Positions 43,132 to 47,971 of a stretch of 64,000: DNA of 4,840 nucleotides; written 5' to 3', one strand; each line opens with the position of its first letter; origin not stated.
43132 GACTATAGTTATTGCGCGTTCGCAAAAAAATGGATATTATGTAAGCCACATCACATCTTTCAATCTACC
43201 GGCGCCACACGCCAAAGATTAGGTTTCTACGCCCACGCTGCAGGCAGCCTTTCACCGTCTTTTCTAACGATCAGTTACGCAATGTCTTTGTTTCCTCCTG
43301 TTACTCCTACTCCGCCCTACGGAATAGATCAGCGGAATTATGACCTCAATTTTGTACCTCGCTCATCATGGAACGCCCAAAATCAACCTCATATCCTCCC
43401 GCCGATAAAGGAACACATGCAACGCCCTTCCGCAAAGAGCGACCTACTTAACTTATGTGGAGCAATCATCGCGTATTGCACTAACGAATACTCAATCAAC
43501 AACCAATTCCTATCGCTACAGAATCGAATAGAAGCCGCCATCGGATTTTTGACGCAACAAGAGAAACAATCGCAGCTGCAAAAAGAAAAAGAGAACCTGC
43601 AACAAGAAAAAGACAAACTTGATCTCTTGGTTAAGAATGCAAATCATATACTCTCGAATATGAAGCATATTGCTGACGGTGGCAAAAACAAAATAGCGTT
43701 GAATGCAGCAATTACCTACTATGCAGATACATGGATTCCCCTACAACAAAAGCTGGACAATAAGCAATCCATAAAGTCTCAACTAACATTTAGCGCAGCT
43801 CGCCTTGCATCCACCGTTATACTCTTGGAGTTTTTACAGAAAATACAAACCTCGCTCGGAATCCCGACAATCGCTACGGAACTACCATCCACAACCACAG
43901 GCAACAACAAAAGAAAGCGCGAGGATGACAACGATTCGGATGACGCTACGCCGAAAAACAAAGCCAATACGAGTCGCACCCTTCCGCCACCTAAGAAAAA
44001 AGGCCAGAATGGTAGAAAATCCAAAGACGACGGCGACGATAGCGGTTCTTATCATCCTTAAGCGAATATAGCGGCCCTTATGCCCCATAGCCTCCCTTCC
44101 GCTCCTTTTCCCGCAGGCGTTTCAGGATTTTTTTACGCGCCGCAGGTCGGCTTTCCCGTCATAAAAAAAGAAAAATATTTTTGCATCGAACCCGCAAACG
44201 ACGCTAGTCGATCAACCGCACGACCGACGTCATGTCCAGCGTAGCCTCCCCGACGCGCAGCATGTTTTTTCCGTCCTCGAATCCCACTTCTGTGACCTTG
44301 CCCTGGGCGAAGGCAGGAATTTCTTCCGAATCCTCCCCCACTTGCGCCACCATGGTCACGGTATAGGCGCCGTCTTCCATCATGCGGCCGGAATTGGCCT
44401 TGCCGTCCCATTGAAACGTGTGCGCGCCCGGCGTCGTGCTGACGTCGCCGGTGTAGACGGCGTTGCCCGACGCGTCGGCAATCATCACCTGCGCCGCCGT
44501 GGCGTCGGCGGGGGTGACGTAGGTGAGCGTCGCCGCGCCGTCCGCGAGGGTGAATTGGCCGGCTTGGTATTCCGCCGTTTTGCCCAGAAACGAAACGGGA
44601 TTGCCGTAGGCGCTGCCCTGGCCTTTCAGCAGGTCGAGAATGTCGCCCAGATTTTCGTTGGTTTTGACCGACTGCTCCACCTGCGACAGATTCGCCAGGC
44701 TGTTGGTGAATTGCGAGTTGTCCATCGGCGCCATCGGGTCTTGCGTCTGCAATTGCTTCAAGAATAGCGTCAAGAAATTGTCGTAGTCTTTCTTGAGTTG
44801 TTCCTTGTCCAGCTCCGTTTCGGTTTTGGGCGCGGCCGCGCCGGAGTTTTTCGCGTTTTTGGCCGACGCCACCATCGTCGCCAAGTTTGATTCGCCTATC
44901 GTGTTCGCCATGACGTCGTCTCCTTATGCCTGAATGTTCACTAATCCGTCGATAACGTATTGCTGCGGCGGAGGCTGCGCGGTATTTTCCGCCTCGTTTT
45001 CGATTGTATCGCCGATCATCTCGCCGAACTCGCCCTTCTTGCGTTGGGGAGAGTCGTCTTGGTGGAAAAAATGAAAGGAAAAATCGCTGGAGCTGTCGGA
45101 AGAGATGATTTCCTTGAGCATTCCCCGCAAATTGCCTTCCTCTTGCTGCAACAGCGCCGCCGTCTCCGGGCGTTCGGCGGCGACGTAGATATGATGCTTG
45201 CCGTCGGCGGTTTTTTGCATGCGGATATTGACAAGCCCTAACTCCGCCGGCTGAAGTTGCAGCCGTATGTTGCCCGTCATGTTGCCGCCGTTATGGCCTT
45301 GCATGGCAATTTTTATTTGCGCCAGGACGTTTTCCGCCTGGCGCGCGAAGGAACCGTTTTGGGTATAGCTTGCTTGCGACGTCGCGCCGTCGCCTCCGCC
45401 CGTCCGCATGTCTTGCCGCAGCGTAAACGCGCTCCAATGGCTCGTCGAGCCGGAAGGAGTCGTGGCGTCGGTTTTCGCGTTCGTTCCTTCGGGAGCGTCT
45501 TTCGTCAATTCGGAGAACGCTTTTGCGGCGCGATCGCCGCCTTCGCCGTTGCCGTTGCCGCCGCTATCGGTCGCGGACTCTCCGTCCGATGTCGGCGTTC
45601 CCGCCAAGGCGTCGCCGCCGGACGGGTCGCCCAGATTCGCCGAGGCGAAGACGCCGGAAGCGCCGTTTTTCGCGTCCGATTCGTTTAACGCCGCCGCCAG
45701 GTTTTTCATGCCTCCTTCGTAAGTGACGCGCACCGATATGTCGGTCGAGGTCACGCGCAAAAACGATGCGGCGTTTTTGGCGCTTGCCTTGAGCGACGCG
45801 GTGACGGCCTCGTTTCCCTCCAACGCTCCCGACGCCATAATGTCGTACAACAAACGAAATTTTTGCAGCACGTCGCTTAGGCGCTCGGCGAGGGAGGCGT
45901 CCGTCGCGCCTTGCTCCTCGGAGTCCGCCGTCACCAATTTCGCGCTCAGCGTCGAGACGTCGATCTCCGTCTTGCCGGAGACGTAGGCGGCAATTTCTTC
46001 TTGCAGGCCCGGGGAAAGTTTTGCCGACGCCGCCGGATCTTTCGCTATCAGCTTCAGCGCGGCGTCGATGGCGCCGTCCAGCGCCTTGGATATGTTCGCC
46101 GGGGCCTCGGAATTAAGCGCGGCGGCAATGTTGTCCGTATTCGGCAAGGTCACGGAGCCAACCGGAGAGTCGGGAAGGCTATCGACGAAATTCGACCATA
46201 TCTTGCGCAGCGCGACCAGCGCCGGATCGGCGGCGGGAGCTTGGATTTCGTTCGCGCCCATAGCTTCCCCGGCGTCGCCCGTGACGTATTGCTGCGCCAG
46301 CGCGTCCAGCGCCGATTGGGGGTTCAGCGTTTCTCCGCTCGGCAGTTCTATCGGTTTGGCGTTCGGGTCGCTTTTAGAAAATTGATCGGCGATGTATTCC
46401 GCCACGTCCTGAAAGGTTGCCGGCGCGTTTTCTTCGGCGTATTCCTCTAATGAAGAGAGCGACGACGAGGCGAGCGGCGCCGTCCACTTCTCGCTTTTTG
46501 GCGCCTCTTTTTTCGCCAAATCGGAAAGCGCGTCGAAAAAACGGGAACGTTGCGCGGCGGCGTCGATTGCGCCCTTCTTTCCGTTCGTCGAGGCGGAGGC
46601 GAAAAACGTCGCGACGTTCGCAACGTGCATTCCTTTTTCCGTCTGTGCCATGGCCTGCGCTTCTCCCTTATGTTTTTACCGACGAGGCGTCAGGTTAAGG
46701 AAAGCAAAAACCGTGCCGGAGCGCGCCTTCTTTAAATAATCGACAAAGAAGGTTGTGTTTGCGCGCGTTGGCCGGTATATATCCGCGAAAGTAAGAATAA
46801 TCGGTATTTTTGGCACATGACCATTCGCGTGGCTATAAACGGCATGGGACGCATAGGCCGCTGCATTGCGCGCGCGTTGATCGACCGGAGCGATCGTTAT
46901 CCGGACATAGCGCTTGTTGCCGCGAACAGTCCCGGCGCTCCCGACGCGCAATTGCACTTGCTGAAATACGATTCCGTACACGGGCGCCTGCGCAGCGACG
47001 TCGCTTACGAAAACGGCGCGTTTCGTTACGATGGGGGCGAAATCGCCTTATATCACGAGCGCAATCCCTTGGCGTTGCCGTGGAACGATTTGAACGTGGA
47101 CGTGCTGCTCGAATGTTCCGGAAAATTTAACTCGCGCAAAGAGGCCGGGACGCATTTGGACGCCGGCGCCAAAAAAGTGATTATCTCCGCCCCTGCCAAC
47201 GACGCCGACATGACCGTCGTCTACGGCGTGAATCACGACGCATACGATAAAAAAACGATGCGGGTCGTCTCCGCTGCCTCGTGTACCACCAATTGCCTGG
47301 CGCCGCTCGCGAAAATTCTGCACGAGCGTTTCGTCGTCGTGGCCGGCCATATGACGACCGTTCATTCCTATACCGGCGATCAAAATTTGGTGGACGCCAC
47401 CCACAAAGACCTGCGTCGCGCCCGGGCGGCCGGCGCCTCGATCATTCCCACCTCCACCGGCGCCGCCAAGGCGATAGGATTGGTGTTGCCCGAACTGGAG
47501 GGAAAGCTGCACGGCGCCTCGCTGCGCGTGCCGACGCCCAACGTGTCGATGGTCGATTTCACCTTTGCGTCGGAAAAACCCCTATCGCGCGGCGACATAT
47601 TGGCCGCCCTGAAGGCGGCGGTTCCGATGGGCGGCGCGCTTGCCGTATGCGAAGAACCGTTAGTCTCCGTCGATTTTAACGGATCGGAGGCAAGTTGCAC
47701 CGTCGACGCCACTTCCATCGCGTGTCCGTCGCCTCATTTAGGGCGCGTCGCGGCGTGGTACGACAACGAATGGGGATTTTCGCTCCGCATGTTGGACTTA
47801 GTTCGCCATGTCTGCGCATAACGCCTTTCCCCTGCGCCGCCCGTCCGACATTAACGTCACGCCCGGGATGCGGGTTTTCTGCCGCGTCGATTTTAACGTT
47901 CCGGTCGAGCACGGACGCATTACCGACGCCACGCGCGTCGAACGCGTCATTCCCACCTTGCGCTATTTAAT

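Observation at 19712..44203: Mosaic genome: single-gene lower-GC islets carrying orphan membrane or secreted proteins, wedged between GC-rich core genes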

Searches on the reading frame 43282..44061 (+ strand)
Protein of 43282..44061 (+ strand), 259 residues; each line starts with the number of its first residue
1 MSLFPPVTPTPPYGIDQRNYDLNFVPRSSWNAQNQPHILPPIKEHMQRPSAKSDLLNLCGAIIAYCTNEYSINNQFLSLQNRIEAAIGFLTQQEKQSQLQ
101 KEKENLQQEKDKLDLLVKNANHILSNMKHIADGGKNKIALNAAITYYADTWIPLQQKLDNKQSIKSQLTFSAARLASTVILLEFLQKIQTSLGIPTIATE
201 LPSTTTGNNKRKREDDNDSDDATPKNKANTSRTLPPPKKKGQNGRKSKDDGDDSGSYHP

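Call 6: search_protein_families(library=pfam, proteins=[window:43282-44061:+], max_evalue=0.1)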
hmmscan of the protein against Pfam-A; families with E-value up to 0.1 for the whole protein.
window:43282-44061:+ (259 aa): 2 families
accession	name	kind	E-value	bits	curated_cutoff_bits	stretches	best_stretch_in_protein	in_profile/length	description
PF11276.14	DUF3078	-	0.055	14.3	25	0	62-108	19-64/92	Protein of unknown function (DUF3078)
PF20996.2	DUF5581_N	-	0.089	13.2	25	0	103-157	25-79/169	Family of unknown function (DUF5581) N-terminal domain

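Call 22: search_protein_families(library=ncbifam, proteins=[window:43282-44061:+], max_evalue=0.1)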
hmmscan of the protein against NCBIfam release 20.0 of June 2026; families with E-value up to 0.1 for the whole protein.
window:43282-44061:+ (259 aa): 2 families
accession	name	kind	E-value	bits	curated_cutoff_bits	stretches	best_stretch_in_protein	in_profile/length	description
NF005283.0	PRK06800.1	equivalog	0.0037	17.1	192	1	68-192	34-149/228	flagellar assembly protein H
NF047408.1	SA0632_fam_LP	equivalog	0.039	13.6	70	0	87-120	31-62/68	SA0632 family lipoprotein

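Call 23: search_protein_families(library=phrogs, proteins=[window:43282-44061:+], max_evalue=0.1)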
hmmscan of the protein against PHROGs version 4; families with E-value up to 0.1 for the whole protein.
window:43282-44061:+ (259 aa): 2 families
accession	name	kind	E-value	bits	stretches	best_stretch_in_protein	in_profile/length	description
phrog_3894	-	head and packaging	0.0081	16.5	1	111-231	201-325/458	head maturation protease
phrog_15411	-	unknown function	0.0094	16.4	1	77-174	149-245/333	-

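Call 45: find_homologous_proteins(query=window:43282-44061:+, max_evalue=0.01)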
Query window:43282-44061:+ (259 aa): 1 proteins with E <= 0.01 among 317 candidates.
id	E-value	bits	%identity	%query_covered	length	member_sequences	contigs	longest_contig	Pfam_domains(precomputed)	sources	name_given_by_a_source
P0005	2.1e-133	462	100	83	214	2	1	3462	-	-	-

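Call 56: search_solved_structures(query=window:43282-44061:+, max_evalue=1)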
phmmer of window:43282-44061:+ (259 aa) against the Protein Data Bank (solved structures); distinct sequences matched with E-value up to 1: 4.
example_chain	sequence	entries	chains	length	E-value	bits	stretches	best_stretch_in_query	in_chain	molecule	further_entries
8bat_A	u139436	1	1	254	0.43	13.6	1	140-211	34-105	Geobacter lovleyi NADAR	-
7wu7_4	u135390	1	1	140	0.51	13.4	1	89-128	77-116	Prefoldin subunit 4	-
5xy3_U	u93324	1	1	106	0.53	13.3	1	95-167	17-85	60S ribosomal protein L22-1, putative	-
6nr8_4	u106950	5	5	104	0.55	13.2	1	90-128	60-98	Prefoldin subunit 4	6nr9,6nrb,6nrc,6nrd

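Call 90: search_protein_families(library=padloc, proteins=[window:43282-44061:+], max_evalue=0.01)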
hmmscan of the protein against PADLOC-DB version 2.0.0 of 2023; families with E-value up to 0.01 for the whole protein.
window:43282-44061:+ (259 aa): 0 families

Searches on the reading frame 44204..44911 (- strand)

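Call 24: search_protein_families(library=pfam, proteins=[window:44204-44911:-])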
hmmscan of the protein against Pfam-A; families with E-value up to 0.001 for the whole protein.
window:44204-44911:- (235 aa): 2 families
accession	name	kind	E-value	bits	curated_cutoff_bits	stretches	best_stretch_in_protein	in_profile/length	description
PF03963.19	FlgD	-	1.1e-17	64.4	27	1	19-89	4-74/75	Flagellar hook capping protein - N-terminal region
PF13860.13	FlgD_ig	-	5.9e-16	58.7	27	1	123-190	6-76/79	FlgD Ig-like domain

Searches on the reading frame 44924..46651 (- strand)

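Call 24: search_protein_families(library=pfam, proteins=[window:44924-46651:-])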
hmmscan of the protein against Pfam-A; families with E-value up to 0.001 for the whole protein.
window:44924-46651:- (575 aa): 1 family
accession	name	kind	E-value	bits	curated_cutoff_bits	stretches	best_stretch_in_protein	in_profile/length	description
PF02120.21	Flg_hook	-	2.4e-09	37.3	29.8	1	457-514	10-66/85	Flagellar hook-length control protein FliK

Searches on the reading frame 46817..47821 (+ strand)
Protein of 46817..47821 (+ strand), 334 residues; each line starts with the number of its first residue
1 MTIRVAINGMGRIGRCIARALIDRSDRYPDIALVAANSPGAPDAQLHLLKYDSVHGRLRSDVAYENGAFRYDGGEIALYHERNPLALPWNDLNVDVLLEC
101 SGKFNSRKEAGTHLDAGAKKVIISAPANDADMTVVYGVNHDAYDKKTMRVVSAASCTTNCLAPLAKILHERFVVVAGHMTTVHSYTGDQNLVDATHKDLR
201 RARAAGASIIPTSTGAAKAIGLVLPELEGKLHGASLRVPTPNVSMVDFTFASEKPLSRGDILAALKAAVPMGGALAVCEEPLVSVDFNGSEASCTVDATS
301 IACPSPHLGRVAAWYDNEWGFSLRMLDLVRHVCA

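Call 24: search_protein_families(library=pfam, proteins=[window:46817-47821:+])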
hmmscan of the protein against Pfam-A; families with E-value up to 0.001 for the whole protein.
window:46817-47821:+ (334 aa): 2 families
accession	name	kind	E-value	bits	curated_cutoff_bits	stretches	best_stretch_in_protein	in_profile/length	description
PF02800.25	Gp_dh_C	-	5.7e-53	179.2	24.4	1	161-315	1-158/158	Glyceraldehyde 3-phosphate dehydrogenase, C-terminal domain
PF00044.30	Gp_dh_N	-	3.3e-29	101.6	31.7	1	3-106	1-100/101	Glyceraldehyde 3-phosphate dehydrogenase, NAD binding domain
